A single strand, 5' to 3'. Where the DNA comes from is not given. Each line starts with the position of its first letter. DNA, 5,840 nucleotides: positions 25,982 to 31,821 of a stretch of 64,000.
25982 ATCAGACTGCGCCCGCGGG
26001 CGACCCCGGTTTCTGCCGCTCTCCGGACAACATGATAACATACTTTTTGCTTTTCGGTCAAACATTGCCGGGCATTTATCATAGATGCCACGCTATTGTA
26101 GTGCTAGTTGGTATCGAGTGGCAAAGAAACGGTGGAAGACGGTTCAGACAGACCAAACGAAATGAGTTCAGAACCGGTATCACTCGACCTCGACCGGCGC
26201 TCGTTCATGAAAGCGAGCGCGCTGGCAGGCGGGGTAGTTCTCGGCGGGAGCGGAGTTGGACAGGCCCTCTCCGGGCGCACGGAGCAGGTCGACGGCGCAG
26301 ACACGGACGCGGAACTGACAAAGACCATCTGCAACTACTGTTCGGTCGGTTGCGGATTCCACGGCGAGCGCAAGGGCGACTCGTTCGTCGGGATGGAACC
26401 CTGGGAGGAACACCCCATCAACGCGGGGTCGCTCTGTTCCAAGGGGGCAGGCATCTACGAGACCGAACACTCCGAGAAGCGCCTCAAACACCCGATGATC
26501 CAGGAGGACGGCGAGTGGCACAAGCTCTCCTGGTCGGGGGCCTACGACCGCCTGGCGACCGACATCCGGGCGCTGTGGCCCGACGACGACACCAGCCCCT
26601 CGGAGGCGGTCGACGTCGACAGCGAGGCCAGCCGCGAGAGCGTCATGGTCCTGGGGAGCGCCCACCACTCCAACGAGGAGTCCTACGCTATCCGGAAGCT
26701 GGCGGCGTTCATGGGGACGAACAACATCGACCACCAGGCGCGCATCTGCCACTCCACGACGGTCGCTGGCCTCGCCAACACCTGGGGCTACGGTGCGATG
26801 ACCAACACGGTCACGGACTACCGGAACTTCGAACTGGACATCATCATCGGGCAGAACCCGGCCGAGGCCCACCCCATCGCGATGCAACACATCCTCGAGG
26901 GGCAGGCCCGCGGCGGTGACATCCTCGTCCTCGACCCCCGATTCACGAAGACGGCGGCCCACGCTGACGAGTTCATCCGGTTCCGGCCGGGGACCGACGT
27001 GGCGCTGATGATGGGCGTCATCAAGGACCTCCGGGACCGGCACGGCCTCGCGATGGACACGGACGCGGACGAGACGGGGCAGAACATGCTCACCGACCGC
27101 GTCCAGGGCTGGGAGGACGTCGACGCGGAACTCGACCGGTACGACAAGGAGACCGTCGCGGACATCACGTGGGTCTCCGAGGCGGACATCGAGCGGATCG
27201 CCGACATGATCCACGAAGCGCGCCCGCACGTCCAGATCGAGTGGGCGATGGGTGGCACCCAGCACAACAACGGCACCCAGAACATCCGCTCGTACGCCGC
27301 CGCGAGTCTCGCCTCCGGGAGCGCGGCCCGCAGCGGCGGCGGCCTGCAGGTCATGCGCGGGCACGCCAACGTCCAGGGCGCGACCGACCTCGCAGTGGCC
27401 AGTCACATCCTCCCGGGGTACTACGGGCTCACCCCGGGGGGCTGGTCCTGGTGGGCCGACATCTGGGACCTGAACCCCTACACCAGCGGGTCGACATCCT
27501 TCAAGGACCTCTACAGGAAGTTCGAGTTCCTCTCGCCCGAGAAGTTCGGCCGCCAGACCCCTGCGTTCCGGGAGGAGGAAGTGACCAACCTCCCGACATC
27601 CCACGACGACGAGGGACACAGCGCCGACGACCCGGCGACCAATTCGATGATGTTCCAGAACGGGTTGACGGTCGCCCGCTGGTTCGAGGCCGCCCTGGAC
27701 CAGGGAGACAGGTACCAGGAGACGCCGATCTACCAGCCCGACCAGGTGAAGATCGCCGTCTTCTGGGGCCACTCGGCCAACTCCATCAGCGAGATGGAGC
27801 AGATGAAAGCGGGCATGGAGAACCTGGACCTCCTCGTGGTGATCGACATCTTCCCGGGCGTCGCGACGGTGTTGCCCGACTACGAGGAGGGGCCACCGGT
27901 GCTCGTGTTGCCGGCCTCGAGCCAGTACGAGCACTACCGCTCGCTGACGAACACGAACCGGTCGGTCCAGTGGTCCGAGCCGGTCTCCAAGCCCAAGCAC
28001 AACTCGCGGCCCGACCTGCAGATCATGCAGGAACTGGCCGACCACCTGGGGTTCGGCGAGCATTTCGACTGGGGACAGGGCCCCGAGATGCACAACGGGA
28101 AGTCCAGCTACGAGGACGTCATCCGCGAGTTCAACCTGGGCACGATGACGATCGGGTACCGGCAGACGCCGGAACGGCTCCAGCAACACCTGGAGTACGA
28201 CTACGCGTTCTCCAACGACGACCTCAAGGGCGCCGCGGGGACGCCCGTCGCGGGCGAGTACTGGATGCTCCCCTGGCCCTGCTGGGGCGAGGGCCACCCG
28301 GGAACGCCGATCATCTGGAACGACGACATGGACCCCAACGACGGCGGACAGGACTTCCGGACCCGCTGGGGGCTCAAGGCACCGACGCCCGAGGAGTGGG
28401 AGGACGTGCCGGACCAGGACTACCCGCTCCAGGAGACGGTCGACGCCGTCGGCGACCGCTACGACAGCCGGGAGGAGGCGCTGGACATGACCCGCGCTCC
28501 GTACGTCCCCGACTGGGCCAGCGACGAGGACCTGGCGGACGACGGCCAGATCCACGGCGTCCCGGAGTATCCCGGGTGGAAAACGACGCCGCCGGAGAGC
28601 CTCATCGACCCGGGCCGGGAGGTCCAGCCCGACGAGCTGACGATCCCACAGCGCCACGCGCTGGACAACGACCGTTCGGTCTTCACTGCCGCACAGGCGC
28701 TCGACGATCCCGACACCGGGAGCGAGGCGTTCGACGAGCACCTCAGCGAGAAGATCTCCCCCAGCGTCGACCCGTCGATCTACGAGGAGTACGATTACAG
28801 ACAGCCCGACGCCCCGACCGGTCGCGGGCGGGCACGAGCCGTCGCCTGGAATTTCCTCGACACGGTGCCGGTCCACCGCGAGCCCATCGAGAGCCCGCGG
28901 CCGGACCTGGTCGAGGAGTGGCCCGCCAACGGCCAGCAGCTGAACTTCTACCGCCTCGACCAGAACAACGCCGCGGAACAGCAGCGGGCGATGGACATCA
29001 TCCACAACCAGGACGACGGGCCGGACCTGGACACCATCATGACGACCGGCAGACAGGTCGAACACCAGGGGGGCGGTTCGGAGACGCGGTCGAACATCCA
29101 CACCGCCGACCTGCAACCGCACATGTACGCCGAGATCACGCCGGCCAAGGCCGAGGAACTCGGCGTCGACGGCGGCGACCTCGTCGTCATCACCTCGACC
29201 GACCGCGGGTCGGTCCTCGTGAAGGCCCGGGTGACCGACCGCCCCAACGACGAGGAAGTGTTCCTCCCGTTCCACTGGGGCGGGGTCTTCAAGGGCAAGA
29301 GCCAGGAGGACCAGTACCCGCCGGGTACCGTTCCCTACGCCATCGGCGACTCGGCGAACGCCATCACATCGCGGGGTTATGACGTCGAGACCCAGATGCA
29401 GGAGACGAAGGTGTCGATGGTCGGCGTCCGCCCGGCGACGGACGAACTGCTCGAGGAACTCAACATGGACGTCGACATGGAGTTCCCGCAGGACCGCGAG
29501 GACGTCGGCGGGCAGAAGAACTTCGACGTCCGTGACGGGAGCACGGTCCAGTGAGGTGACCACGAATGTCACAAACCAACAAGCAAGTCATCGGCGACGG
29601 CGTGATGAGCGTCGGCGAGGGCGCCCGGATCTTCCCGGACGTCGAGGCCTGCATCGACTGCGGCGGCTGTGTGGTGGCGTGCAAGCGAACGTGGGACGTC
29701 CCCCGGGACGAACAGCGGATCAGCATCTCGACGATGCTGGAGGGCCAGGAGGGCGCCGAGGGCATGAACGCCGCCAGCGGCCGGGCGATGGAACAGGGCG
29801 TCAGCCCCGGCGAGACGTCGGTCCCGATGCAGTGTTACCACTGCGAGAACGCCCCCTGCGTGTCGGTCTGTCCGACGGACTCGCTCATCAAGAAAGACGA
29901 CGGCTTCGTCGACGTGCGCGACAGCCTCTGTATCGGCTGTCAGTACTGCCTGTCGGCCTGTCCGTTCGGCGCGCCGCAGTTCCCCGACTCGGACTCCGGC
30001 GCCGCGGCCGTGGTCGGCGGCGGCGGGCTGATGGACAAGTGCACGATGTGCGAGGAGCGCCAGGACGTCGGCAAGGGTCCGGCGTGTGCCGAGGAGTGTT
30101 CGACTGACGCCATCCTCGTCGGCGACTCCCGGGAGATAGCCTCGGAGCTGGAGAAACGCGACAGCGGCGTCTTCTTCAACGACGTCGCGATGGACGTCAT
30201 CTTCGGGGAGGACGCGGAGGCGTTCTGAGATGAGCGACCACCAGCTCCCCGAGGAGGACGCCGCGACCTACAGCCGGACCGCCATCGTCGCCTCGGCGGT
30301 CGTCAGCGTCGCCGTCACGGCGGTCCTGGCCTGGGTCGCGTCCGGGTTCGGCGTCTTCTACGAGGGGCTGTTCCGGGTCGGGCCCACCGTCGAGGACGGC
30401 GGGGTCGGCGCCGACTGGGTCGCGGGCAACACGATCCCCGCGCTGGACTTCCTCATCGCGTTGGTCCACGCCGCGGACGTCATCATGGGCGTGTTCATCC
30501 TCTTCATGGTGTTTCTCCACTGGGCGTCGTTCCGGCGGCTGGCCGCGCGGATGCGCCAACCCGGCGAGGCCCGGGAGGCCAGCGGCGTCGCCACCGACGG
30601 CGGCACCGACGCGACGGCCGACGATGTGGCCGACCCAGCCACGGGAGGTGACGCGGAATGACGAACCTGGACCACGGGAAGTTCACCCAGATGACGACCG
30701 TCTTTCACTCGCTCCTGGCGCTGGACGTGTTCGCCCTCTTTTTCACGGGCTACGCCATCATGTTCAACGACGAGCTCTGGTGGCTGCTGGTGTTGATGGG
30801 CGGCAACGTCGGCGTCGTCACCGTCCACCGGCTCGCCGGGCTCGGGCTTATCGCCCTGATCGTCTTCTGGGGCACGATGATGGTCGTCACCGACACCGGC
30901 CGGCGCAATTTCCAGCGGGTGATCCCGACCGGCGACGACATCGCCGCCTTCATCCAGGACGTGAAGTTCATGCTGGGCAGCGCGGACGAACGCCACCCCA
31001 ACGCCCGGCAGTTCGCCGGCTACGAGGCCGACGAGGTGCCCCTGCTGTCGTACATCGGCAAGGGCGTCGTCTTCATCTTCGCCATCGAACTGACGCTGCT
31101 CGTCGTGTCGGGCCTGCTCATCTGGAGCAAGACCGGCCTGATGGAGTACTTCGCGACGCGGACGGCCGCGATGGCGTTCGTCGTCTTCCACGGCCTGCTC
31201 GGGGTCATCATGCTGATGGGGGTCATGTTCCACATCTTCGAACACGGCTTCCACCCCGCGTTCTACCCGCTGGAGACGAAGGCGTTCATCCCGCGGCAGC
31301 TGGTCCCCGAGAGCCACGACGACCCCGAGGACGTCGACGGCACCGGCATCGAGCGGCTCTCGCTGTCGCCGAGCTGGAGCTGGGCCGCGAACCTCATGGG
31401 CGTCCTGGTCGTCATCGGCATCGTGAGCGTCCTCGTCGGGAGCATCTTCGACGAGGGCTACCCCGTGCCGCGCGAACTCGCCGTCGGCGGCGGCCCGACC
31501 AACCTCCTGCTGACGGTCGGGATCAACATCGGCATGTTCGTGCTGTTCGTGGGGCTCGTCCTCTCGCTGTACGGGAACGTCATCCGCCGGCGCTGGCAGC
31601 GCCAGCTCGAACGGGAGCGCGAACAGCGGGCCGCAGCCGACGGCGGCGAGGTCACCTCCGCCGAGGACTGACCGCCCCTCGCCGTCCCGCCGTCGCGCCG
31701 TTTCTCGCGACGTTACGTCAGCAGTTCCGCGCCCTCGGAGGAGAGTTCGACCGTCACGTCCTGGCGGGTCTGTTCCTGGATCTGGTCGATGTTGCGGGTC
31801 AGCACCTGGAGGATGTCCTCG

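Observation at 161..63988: Three related families of 74-108 bp hairpin MITE-like elements with 3-bp TCA/TGA target-site duplications, at very high density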

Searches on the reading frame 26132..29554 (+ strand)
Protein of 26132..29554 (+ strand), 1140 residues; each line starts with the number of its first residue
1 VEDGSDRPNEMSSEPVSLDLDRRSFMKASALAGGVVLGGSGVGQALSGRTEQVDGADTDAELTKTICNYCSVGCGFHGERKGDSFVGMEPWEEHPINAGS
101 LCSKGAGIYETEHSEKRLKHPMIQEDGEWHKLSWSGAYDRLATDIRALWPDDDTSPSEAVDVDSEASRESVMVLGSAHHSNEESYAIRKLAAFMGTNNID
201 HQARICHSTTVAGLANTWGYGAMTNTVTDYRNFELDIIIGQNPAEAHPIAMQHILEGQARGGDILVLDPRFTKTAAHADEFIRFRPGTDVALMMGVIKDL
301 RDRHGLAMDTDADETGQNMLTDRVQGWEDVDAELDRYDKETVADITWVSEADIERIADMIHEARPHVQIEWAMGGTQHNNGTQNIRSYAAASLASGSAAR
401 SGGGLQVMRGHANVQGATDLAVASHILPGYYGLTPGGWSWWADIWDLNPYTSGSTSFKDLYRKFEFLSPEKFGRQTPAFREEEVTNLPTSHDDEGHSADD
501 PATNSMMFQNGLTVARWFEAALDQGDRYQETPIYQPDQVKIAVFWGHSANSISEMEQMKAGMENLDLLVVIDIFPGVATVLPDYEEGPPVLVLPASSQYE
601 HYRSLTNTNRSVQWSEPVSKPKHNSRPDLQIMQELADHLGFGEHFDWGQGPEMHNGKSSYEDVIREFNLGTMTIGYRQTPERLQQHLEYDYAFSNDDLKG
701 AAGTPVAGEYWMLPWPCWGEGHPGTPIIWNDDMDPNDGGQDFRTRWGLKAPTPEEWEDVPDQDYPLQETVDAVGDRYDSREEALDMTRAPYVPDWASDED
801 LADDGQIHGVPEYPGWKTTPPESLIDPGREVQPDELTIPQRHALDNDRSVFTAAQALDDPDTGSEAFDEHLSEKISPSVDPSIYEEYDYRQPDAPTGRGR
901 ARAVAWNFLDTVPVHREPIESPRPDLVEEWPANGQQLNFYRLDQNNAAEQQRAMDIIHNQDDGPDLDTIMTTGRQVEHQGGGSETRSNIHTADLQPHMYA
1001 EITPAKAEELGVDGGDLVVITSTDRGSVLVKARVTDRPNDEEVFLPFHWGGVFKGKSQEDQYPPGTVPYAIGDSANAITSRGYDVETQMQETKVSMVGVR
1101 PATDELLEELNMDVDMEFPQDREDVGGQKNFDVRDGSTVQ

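Call 12: search_protein_families(library=ncbifam, proteins=[window:26132-29554:+], max_evalue=0.00001)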
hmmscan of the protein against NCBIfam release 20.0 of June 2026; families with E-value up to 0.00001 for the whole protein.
window:26132-29554:+ (1140 aa): 24 families
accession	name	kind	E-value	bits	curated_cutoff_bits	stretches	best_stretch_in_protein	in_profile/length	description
TIGR01591.1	Fdh-alpha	equivalog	1.7e-118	396.5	666.25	3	65-433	1-346/672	formate dehydrogenase subunit alpha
TIGR01553.1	formate-DH-alph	equivalog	1.8e-94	317.3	814.2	3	20-304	2-293/1009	formate dehydrogenase-N subunit alpha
NF041513.1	formate_DH_Act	exception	1.5e-85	287.9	1400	3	45-299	24-279/1067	formate dehydrogenase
NF047855.1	AssmNtatRedNasC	equivalog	2e-73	247.8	1100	3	59-448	17-387/708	assimilatory nitrate reductase catalytic subunit NasC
TIGR01701.1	Fdhalpha-like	subfamily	8.5e-48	163.1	582.15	1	116-423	98-404/744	FdhF/YdeP family oxidoreductase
NF041323.1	Nitr_red_NasA_Halo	equivalog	8.8e-47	160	1000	1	70-417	3-323/673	assimilatory nitrate reductase NasA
NF010055.0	PRK13532.1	equivalog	1.2e-39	136.3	904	1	19-300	2-276/830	nitrate reductase catalytic subunit NapA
TIGR01706.1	NAPA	equivalog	9.5e-37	126.7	930.55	1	20-299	2-275/830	periplasmic nitrate reductase subunit alpha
NF012032.0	PRK15488.1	equivalog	1e-34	119.7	694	1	19-404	2-361/759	thiosulfate reductase PhsA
TIGR03479.1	DMSO_red_II_alp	subfamily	2.3e-23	82.2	984.75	1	102-298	105-290/913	molybdopterin-dependent oxidoreductase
NF007406.0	PRK09939.1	equivalog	9.9e-22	76.9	1473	1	168-422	144-416/759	acid resistance putative oxidoreductase YdeP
TIGR02166.1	dmsA_ynfE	subfamily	3.3e-20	71.7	777.7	1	20-412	1-405/794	DMSO/selenate family reductase complex A subunit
TIGR01973.1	NuoG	equivalog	9e-20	71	470.05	1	59-424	211-503/606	NADH-quinone oxidoreductase subunit NuoG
NF041885.1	selenate_YnfE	exception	5.1e-18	64.3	1675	1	20-403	3-403/805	selenate/tellurate reductase subunit YnfE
NF011566.1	PRK14990.1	exception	1.4e-15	56.4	1600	1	19-297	13-301/814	dimethylsulfoxide reductase subunit A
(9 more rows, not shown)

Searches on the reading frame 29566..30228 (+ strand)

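Call 98: search_protein_families(library=pfam, proteins=[window:29566-30228:+], max_evalue=0.000001)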
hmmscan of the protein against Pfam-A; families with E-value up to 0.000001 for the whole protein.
window:29566-30228:+ (220 aa): 6 families
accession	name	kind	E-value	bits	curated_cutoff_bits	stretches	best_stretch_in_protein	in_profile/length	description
PF13247.11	Fer4_11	-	6.7e-17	62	26.2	1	86-187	6-99/100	4Fe-4S dicluster domain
PF12838.12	Fer4_7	-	6.2e-13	49.4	27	0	29-105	2-51/52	4Fe-4S dicluster domain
PF13187.11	Fer4_9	-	2.6e-12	47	27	0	122-183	2-52/52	4Fe-4S dicluster domain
PF13237.11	Fer4_10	-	5.9e-09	36.2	25.5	0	88-133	7-53/53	4Fe-4S dicluster domain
PF00037.32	Fer4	-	1.2e-08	34.9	21.1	0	118-137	4-23/24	4Fe-4S binding domain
PF12837.12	Fer4_6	-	4.5e-07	30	25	0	114-137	1-24/24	4Fe-4S binding domain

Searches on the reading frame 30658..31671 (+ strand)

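Call 98: search_protein_families(library=pfam, proteins=[window:30658-31671:+], max_evalue=0.000001)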
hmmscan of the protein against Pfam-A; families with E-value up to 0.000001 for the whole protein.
window:30658-31671:+ (337 aa): 1 family
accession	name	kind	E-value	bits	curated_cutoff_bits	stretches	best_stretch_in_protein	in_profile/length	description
PF01292.26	Ni_hydr_CYTB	-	7.4e-20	71.9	30.1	1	9-202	2-168/179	Prokaryotic cytochrome b561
